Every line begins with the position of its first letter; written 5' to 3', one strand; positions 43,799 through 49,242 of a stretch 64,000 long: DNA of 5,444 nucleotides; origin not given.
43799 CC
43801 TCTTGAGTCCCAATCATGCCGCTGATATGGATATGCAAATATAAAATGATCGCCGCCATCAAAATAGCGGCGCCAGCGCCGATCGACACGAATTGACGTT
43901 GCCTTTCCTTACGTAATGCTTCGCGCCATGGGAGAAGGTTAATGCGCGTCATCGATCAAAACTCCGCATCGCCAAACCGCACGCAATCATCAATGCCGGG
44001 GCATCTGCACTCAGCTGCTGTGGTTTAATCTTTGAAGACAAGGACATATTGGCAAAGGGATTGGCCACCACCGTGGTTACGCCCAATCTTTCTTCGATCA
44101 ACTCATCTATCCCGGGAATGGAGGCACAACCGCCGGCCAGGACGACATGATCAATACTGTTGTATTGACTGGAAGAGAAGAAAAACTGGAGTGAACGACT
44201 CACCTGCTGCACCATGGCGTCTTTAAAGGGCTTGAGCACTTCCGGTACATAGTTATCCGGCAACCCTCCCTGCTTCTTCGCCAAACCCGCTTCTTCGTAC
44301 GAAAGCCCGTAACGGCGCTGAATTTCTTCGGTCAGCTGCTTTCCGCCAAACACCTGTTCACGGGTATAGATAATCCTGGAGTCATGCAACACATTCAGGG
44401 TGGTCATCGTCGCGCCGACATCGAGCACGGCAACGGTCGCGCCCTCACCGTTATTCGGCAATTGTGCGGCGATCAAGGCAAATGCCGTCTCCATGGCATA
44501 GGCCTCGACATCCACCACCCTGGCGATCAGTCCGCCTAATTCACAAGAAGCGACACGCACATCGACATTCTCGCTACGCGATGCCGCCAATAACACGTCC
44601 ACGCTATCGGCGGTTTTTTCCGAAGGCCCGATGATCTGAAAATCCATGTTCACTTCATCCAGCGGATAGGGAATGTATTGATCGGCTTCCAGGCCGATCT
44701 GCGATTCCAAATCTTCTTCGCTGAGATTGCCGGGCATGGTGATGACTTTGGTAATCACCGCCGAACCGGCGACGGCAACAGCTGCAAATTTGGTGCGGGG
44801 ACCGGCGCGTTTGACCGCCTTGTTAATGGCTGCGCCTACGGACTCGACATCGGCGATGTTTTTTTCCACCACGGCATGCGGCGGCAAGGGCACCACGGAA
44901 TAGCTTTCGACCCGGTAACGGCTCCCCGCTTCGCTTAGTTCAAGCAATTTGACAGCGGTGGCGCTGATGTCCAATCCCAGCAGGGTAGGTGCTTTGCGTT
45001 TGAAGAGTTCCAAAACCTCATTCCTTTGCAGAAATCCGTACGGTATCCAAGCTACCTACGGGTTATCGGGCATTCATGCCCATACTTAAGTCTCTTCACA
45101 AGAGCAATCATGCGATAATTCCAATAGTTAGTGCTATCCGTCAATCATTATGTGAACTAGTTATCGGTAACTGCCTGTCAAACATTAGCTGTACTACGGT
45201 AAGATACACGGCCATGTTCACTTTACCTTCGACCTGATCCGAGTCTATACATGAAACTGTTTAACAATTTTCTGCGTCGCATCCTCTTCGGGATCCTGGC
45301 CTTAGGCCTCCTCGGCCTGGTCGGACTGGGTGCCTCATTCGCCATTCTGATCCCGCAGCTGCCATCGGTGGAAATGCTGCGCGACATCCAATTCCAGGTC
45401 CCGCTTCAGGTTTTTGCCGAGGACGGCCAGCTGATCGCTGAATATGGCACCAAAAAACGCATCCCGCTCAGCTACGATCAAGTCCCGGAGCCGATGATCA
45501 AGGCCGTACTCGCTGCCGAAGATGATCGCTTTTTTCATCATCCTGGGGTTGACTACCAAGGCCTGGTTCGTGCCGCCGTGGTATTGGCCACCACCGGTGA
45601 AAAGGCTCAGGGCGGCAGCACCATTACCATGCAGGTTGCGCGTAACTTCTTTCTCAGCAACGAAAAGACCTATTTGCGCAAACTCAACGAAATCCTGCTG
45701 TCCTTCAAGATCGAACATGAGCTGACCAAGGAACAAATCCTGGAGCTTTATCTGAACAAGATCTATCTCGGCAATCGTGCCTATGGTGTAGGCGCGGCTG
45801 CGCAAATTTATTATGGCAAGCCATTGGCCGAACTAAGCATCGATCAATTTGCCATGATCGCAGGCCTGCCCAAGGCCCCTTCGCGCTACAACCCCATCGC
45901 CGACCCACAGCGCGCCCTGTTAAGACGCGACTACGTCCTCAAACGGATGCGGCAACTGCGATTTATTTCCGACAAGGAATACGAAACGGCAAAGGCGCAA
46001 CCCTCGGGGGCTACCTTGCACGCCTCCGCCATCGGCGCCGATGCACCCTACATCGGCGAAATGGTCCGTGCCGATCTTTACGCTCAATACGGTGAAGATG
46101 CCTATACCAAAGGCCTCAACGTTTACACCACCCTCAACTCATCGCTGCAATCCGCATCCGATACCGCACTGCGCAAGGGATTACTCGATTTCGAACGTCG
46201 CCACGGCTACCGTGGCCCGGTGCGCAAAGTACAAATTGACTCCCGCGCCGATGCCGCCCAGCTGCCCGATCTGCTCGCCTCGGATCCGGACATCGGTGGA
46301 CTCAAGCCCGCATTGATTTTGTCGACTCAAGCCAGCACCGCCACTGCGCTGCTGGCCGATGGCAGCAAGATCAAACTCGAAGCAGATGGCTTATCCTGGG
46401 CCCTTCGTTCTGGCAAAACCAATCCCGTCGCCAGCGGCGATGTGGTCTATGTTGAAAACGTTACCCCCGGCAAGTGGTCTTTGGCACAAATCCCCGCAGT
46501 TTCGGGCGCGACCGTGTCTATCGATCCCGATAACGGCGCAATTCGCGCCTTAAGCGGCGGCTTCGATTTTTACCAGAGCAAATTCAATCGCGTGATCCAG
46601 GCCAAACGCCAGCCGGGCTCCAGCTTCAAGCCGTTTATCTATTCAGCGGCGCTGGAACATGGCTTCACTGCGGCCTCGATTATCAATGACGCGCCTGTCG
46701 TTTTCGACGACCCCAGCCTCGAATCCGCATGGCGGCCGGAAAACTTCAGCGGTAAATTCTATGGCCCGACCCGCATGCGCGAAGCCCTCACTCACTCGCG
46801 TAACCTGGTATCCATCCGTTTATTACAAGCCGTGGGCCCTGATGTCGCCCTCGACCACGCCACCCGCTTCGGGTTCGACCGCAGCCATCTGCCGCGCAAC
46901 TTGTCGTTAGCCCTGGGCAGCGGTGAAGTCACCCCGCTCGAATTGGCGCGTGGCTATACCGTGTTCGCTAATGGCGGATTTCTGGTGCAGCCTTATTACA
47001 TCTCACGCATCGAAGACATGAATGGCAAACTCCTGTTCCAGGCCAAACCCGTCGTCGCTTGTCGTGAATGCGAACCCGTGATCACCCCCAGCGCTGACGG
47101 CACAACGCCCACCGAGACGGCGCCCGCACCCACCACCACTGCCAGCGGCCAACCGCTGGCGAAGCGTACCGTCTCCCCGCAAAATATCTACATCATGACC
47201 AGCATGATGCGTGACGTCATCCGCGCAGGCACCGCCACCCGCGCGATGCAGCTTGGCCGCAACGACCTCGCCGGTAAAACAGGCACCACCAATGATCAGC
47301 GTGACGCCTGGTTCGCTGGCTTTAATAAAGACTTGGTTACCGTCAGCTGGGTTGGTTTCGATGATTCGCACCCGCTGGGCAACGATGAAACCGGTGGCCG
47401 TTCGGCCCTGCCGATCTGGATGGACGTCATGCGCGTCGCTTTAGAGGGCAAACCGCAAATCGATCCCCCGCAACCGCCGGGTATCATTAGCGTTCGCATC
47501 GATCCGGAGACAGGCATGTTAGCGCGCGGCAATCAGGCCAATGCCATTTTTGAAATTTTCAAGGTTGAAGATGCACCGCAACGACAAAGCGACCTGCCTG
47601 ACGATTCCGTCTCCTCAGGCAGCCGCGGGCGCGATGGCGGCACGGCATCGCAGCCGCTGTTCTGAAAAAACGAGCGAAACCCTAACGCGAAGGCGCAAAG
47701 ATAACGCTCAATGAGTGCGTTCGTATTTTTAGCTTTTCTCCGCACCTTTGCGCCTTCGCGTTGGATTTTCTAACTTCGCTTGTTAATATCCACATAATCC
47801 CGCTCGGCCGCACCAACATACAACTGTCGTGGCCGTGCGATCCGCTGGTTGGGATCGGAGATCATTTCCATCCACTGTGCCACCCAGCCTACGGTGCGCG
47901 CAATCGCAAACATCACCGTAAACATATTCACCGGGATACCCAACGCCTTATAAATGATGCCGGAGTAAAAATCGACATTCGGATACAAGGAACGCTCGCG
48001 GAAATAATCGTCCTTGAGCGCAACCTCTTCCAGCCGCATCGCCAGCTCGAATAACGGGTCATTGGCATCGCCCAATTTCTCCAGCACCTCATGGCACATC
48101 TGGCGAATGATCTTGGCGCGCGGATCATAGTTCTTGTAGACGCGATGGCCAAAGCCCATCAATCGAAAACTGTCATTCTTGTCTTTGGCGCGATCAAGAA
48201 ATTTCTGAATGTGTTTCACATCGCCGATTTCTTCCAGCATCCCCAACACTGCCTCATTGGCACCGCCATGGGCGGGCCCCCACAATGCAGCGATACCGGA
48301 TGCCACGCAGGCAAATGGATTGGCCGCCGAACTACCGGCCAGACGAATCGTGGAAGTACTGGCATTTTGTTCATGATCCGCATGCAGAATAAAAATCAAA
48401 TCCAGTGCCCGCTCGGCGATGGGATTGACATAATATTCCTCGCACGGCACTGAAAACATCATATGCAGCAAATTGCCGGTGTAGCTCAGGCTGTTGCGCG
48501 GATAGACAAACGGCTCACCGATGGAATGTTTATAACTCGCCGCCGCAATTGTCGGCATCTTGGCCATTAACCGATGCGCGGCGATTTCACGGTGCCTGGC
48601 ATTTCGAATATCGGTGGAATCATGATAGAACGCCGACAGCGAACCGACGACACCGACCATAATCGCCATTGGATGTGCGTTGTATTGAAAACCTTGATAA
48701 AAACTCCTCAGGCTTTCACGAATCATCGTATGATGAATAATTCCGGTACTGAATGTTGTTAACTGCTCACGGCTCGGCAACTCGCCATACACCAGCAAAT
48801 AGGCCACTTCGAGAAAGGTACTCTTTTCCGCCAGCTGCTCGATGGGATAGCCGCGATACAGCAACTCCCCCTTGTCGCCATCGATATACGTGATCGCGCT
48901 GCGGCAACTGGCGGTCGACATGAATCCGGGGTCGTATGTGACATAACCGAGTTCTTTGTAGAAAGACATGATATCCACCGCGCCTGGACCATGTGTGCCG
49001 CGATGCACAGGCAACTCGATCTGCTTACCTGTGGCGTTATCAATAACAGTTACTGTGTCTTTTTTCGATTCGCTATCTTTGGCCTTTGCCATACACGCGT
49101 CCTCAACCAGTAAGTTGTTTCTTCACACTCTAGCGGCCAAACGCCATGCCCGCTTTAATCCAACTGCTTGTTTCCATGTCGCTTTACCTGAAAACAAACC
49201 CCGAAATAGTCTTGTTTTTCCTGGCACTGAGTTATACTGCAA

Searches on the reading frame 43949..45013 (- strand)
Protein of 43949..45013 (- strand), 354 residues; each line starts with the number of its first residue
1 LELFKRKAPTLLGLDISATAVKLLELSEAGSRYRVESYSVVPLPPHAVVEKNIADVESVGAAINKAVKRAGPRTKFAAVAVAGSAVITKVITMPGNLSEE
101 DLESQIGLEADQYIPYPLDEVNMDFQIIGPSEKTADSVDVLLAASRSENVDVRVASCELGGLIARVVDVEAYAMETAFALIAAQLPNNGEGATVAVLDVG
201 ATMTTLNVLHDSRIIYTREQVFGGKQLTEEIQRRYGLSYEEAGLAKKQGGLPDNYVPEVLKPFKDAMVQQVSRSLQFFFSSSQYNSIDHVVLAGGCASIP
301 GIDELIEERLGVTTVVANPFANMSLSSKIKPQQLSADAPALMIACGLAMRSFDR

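Call 40: search_protein_families(library=pfam, proteins=[window:43949-45013:-], max_evalue=0.00001)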
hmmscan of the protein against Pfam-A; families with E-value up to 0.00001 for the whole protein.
window:43949-45013:- (354 aa): 4 families
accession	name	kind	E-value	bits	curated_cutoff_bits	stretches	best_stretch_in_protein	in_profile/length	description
PF11104.14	PilM_2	-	1.1e-143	478.7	27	1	13-352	1-340/340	Type IV pilus assembly protein PilM;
PF14450.12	FtsA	-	3.2e-11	44.1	31.8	1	195-320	1-113/127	Cell division protein FtsA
PF08841.16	DDR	-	2.4e-06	27.3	24.6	0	265-317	253-305/328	Diol dehydratase reactivase ATPase-like domain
PF06723.19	MreB_Mbl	-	6.2e-06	25.7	27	0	258-318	244-305/327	MreB/Mbl protein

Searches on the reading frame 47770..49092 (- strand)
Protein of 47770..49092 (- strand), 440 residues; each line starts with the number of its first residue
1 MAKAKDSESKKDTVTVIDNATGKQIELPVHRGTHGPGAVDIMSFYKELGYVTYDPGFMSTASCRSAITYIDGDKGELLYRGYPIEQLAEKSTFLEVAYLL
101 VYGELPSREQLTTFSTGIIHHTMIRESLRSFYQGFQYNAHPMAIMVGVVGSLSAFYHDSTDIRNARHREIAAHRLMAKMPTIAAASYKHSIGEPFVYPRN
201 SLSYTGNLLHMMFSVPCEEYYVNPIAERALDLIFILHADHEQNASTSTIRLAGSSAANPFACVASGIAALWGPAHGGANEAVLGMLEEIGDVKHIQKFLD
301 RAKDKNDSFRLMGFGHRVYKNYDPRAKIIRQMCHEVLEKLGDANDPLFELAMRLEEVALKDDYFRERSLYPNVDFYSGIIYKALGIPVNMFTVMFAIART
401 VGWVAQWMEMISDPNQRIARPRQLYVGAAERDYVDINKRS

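Call 40: search_protein_families(library=pfam, proteins=[window:47770-49092:-], max_evalue=0.00001)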
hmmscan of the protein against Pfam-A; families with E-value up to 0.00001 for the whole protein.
window:47770-49092:- (440 aa): 1 family
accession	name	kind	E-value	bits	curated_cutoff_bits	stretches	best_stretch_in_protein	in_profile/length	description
PF00285.26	Citrate_synt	-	2.6e-142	474.5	27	1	56-422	1-357/357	Citrate synthase, C-terminal domain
